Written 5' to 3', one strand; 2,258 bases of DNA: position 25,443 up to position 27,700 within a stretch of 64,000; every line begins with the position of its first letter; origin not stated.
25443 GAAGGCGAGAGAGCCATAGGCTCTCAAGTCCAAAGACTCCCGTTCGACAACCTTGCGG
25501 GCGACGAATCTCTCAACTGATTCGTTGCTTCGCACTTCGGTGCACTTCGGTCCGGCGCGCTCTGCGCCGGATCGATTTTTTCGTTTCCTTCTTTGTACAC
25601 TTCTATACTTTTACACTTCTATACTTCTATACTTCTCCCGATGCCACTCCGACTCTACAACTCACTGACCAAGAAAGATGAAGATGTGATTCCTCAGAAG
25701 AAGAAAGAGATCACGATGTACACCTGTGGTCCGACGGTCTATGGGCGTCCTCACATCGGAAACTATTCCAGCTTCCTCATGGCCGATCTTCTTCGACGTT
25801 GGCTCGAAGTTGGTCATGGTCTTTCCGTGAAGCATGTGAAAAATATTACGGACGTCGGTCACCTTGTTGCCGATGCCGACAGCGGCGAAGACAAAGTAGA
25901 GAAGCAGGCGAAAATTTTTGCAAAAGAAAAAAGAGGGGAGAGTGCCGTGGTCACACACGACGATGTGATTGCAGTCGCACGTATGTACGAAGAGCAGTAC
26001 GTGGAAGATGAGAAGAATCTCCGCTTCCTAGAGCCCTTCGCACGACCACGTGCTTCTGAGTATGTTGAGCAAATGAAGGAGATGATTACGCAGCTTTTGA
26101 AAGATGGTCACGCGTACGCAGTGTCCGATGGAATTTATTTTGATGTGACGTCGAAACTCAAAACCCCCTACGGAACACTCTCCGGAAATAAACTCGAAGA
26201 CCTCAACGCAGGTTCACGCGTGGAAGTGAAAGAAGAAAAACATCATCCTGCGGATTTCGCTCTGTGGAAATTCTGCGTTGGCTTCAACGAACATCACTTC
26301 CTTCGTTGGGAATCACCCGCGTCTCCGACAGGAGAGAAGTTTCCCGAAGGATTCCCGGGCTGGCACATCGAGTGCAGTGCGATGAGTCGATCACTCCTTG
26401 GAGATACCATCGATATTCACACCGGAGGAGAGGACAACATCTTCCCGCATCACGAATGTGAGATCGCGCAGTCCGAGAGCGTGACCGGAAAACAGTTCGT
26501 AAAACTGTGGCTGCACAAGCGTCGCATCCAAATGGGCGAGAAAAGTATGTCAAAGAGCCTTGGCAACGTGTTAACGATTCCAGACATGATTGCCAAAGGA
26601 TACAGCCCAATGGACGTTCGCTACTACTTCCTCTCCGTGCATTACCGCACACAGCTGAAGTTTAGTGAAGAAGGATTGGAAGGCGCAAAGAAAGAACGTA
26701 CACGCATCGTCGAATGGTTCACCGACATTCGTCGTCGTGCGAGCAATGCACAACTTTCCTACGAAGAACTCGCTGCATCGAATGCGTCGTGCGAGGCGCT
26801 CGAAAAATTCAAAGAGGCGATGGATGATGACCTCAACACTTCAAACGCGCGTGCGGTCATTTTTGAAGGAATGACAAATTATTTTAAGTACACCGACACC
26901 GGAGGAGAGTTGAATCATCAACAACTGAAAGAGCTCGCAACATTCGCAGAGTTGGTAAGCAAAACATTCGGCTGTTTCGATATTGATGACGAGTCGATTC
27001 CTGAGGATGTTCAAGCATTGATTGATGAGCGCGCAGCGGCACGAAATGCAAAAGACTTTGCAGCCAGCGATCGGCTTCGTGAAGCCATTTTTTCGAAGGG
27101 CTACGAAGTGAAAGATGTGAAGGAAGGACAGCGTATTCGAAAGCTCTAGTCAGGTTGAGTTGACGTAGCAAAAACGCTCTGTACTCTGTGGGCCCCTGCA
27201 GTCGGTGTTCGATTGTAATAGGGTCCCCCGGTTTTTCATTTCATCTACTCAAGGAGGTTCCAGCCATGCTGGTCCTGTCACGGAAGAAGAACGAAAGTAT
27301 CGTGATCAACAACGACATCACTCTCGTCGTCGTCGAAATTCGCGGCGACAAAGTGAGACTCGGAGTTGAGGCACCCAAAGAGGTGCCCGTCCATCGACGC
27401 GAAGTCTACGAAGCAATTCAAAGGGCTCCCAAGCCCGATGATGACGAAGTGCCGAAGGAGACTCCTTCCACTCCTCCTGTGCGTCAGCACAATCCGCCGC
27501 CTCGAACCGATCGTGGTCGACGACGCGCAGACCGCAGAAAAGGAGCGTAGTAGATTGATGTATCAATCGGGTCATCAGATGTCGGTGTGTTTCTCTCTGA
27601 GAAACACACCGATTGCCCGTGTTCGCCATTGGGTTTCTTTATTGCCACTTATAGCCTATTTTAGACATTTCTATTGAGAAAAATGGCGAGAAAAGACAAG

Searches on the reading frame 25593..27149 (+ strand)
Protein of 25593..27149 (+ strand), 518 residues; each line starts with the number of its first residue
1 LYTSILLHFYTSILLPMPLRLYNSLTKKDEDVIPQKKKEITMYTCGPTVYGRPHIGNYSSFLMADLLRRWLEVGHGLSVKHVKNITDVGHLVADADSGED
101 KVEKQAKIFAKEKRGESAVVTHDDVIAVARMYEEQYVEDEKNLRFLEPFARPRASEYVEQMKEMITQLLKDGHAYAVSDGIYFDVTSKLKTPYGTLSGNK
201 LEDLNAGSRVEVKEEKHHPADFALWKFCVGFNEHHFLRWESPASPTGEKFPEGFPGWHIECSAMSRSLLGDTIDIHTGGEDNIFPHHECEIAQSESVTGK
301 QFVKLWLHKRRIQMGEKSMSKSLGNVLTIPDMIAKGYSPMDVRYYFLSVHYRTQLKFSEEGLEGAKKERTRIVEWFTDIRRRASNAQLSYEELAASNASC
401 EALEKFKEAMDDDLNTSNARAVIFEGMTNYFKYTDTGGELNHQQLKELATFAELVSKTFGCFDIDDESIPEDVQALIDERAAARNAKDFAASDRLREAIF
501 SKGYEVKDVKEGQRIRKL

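Call 67: search_protein_families(library=pfam, proteins=[window:25593-27149:+], max_evalue=0.00001)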
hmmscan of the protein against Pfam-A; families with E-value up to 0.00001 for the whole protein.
window:25593-27149:+ (518 aa): 4 families
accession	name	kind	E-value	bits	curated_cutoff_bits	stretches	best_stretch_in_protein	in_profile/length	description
PF01406.26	tRNA-synt_1e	-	2.2e-90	303.6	27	1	34-366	4-300/301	tRNA synthetases class I (C) catalytic domain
PF23493.1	CysS_C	-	6e-08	33.1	23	1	468-516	3-51/51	Cysteinyl-tRNA ligase anticodon binding domain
PF09190.17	DALR_2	-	9.5e-08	32.9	22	1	405-457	1-48/57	DALR domain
PF01921.24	tRNA-synt_1f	-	3.7e-06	26.6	27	0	33-87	19-69/360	tRNA synthetases class I (K)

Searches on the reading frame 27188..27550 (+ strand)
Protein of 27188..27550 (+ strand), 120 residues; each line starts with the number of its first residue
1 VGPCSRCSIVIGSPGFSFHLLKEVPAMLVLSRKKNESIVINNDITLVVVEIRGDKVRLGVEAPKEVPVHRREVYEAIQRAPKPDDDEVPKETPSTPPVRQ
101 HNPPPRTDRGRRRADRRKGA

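Call 69: search_protein_families(library=pfam, proteins=[window:27188-27550:+], max_evalue=0.001)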
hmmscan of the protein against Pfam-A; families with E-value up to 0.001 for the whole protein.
window:27188-27550:+ (120 aa): 1 family
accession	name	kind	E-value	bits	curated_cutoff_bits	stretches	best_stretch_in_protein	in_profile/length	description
PF02599.21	CsrA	-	1.8e-25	89.1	27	1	27-78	1-52/53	Global regulator protein family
